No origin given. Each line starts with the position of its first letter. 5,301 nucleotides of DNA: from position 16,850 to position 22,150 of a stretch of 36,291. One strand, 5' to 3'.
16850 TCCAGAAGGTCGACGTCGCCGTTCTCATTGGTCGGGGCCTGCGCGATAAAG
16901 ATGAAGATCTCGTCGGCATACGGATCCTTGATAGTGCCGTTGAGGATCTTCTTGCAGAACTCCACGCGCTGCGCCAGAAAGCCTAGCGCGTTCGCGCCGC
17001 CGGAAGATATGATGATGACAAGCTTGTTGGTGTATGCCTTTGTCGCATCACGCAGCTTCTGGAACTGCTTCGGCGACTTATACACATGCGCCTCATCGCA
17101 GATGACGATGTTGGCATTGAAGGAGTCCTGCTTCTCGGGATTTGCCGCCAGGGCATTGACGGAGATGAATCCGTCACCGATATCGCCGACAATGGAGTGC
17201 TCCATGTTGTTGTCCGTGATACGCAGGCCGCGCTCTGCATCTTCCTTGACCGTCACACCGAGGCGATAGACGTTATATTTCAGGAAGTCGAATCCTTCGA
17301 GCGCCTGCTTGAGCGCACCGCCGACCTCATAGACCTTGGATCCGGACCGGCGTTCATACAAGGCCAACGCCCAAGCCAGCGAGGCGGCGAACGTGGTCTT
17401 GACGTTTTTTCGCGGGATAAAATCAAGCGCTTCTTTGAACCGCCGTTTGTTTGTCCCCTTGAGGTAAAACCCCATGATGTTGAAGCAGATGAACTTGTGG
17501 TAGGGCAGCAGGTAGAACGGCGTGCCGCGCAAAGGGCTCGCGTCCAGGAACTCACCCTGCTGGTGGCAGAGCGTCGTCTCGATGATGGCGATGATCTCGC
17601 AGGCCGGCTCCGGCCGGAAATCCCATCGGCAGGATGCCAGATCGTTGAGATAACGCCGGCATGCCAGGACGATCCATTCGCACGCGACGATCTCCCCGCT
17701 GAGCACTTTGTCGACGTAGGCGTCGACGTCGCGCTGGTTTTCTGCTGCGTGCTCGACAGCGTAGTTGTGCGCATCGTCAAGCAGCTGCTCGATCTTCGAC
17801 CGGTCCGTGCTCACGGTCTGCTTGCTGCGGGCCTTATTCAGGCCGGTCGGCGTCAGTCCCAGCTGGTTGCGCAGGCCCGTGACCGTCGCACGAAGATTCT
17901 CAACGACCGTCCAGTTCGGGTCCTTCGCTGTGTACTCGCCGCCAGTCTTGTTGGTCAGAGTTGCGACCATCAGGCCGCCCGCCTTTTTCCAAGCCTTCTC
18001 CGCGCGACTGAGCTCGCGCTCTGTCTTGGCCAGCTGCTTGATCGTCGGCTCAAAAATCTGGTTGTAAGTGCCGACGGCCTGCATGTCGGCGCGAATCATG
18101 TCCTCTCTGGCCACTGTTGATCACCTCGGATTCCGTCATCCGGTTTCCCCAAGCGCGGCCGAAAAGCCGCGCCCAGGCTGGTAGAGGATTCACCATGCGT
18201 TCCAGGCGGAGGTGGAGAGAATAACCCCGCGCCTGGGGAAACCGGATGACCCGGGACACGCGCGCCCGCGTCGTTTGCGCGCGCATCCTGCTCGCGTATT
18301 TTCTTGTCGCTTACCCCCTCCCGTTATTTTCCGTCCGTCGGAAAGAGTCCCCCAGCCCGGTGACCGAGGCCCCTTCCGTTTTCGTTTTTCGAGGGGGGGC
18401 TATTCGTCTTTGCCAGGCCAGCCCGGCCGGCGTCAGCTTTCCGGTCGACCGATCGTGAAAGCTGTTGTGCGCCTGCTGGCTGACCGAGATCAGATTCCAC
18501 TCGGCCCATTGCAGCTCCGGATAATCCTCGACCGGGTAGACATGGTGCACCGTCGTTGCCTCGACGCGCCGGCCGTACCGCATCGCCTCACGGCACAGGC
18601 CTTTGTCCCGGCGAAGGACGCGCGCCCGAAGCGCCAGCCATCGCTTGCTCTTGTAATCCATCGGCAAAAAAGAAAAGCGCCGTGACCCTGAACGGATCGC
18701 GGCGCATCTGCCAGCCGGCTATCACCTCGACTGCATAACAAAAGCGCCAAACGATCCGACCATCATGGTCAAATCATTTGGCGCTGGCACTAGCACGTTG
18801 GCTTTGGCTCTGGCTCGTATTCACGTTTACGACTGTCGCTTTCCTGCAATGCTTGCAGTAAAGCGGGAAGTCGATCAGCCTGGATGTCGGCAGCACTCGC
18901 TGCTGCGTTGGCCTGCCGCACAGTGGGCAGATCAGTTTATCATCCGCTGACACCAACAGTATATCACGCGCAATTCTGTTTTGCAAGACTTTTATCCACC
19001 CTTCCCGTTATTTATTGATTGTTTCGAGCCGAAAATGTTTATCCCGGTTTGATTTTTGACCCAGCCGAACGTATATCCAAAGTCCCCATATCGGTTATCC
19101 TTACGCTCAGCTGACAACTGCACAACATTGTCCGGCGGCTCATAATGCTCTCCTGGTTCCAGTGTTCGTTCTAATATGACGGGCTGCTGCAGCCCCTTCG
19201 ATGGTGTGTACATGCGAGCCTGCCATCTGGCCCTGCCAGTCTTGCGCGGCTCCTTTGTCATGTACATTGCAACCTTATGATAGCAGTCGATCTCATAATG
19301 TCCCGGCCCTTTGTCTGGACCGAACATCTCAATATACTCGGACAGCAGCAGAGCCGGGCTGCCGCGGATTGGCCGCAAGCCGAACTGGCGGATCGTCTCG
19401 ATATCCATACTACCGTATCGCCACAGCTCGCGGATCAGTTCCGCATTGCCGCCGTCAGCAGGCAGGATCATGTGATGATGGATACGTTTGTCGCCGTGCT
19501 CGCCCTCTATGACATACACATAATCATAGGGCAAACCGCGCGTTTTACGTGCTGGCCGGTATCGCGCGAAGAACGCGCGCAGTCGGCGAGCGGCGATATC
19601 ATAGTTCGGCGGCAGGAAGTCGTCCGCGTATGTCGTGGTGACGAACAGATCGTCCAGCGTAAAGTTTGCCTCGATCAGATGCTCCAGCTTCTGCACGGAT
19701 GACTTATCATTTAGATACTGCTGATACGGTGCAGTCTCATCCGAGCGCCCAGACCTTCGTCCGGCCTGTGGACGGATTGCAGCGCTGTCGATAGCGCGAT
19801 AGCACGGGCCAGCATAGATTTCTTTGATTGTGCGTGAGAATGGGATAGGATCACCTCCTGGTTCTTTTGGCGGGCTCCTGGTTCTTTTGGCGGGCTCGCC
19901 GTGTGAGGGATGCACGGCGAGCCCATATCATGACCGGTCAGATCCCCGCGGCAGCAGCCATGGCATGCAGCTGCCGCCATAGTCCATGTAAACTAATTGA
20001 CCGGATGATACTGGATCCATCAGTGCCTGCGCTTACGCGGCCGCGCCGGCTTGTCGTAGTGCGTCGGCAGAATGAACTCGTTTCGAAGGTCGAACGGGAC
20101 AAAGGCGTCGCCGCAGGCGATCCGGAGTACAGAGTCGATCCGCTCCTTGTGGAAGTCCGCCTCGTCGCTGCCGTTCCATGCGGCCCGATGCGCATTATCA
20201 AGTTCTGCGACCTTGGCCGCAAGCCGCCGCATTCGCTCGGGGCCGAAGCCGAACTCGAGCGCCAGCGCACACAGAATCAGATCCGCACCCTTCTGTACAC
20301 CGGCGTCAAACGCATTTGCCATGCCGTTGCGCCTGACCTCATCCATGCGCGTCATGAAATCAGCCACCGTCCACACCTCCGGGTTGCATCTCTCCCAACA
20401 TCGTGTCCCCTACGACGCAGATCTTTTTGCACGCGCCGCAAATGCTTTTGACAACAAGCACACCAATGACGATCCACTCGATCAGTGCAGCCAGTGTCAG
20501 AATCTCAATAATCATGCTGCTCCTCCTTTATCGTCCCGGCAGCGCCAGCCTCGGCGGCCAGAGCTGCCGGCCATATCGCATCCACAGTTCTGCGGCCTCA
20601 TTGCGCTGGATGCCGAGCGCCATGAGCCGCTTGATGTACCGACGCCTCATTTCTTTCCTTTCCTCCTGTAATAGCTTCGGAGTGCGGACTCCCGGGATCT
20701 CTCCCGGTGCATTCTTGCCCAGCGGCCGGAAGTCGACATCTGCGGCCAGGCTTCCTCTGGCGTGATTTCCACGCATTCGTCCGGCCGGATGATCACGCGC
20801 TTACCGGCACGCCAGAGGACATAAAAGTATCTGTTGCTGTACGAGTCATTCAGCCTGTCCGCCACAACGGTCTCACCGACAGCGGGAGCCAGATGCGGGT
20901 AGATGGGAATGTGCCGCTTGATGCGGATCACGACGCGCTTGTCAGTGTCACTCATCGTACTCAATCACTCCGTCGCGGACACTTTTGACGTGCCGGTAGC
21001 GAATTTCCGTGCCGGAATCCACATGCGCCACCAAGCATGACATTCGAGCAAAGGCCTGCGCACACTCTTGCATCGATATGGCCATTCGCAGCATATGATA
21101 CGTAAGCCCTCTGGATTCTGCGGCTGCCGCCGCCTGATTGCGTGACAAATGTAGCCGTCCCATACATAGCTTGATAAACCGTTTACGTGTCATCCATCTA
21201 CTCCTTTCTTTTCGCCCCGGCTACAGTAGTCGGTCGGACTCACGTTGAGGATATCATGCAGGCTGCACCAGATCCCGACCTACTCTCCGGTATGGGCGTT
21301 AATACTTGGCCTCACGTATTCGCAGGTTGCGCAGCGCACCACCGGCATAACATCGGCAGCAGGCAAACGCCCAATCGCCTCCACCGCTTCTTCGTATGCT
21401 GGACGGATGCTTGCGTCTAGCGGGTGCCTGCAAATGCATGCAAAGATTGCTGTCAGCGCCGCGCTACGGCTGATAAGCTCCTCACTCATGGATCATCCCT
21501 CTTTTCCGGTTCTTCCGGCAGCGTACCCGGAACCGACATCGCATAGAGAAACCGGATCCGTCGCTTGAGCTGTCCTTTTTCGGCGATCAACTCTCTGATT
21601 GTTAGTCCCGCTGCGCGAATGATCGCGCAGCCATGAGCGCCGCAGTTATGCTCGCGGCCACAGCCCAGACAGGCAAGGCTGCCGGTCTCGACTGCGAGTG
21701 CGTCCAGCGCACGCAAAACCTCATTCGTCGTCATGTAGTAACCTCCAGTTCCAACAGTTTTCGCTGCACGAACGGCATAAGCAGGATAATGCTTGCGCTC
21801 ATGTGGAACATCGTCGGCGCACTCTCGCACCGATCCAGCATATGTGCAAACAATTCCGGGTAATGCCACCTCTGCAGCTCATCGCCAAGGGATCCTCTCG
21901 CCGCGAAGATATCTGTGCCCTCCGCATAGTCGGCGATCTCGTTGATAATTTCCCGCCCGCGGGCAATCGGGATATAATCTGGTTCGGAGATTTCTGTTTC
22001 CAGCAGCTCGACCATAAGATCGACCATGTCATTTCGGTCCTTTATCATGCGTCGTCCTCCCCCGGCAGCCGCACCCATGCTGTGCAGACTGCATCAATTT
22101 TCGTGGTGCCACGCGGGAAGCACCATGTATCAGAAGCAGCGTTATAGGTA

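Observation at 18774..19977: HUH rolling-circle Rep plus Cys-rich KTR gene with a hairpin and direct-repeat cluster: a second replication initiator inside a DnaB-type phage replicon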

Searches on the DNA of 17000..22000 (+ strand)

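Call 8: search_dna_similar(query=window:17000-22000:+, collection=phages, mode=distant, max_rows=20)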
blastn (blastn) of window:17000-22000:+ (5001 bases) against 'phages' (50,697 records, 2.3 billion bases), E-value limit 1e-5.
Records with a match: 4; places in all: 4; records where one place covers at least 80% of the query: 0.
Best place of each record, by identity: 60-80% 4.
By first word of the organism name: Geobacillus 2; Bacillus 2.
By host as written in the record: Geobacillus sp. 6k51 2; Bacillus sp. 6k512 2.
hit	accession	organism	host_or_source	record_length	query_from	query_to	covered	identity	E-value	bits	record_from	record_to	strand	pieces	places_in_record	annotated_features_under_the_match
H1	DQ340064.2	Geobacillus phage GBSV1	Geobacillus sp. 6k51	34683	330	587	5%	65.1%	6e-6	61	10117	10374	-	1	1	phage terminase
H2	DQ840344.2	Bacillus phage 1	Bacillus sp. 6k512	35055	330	587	5%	65.1%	6e-6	61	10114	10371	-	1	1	phage terminase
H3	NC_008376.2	Geobacillus phage GBSV1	Geobacillus sp. 6k51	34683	330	587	5%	65.1%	6e-6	61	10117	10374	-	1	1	terminase large subunit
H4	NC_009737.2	Bacillus phage 1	Bacillus sp. 6k512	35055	330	587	5%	65.1%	6e-6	61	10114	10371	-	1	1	terminase large subunit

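Call 30: search_rna_families(source=window, start=18200, end=20500, threshold=evalue, max_evalue=5)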
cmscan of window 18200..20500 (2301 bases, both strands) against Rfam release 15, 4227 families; matches with E-value up to 5: 2.
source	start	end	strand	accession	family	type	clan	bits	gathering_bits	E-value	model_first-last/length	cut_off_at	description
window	18745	18784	-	RF03362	mir-9436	Gene; miRNA;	-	21.8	80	0.31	1-66/66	no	mir-9436 microRNA precursor family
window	19693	19746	+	RF00289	SNORND104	Gene; snRNA; snoRNA; CD-box;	CL00077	15.2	40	3.1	1-70/70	no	Small nucleolar RNA SNORD104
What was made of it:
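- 19892..19998 (-): Conserved non-coding element as a whole: TGGACT (19981..19986), hairpin A, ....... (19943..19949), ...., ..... and hairpin B. No Rfam family matches (call 30).
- Tried and rejected: It returned only chance hits, below gathering scores (call 30).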

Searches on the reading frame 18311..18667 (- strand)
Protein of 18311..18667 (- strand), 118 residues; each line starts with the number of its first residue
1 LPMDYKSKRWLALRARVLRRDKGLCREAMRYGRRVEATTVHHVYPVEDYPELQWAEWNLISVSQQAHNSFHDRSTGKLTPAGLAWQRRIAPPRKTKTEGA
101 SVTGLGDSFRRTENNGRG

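Call 3: search_protein_families(library=pfam, proteins=[window:18311-18667:-], max_evalue=0.1)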
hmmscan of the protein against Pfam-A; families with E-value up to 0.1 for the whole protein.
window:18311-18667:- (118 aa): 0 families

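Call 4: search_protein_families(library=phrogs, proteins=[window:18311-18667:-], max_evalue=0.1)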
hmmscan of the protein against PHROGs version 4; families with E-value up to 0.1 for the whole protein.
window:18311-18667:- (118 aa): 12 families
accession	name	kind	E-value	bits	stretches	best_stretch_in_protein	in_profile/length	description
phrog_144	-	DNA, RNA and nucleotide metabolism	1.2e-18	68.4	1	5-78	67-140/175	HNH endonuclease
phrog_119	-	DNA, RNA and nucleotide metabolism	1.2e-18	68.2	1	5-81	186-265/443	HNH endonuclease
phrog_589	-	DNA, RNA and nucleotide metabolism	1.9e-10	41.8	1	5-91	74-159/179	HNH endonuclease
phrog_2323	-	DNA, RNA and nucleotide metabolism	1.9e-10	41.7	1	5-76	19-89/113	HNH endonuclease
phrog_5956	-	DNA, RNA and nucleotide metabolism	3.4e-10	40.7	1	5-76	42-113/138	HNH endonuclease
phrog_4581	-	head and packaging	7.9e-10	39.7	1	5-77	48-115/395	terminase small subunit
phrog_4321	-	DNA, RNA and nucleotide metabolism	2.8e-05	24.9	1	5-74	43-116/135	HNH endonuclease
phrog_8446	-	DNA, RNA and nucleotide metabolism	0.0002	22.1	1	7-73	125-198/211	HNH endonuclease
phrog_333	-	DNA, RNA and nucleotide metabolism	0.00026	22.2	1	7-47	18-57/138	HNH endonuclease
phrog_12434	-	DNA, RNA and nucleotide metabolism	0.0099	16.4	1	37-71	37-71/292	HNH endonuclease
phrog_740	-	DNA, RNA and nucleotide metabolism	0.011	15.7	1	13-77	29-91/332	HNH endonuclease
phrog_6050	-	DNA, RNA and nucleotide metabolism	0.024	14.5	1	13-75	302-362/402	HNH endonuclease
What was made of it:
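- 18311..18667 (-): HNH endonuclease, the first gene of the packaging block. In relatives cos lies just after its stop codon. phrog_144 and phrog_119 at E 1e-18 (call 4).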

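Call 5: search_protein_families(library=ncbifam, proteins=[window:18311-18667:-], max_evalue=0.1)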
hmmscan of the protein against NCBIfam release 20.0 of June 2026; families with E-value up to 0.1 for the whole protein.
window:18311-18667:- (118 aa): 0 families

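Call 71: search_protein_families(library=padloc, proteins=[window:18311-18667:-], max_evalue=0.01)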
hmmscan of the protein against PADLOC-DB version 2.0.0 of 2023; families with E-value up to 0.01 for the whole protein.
window:18311-18667:- (118 aa): 1 family
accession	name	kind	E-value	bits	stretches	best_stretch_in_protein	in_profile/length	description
PDLC03488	REase_II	-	0.00059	16.9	1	32-70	288-326/430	Type II restriction enzyme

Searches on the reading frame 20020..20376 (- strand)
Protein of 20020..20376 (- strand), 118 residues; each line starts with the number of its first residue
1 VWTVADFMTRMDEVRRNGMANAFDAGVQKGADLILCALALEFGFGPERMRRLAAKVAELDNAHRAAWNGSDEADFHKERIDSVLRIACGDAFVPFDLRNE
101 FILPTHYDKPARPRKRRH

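Call 3: search_protein_families(library=pfam, proteins=[window:20020-20376:-], max_evalue=0.1)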
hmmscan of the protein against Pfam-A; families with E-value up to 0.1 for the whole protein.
window:20020-20376:- (118 aa): 0 families

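Call 4: search_protein_families(library=phrogs, proteins=[window:20020-20376:-], max_evalue=0.1)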
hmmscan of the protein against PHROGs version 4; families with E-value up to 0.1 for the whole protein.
window:20020-20376:- (118 aa): 2 families
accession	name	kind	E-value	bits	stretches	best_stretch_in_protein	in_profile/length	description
phrog_37395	-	unknown function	0.00029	22.1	1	20-67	21-69/210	-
phrog_33866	-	unknown function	0.017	16.4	1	22-79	47-105/140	-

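Call 5: search_protein_families(library=ncbifam, proteins=[window:20020-20376:-], max_evalue=0.1)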
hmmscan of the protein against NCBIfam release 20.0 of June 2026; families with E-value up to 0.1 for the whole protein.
window:20020-20376:- (118 aa): 0 families

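Call 71: search_protein_families(library=padloc, proteins=[window:20020-20376:-], max_evalue=0.01)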
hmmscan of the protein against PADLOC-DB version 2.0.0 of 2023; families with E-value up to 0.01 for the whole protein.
window:20020-20376:- (118 aa): 0 families
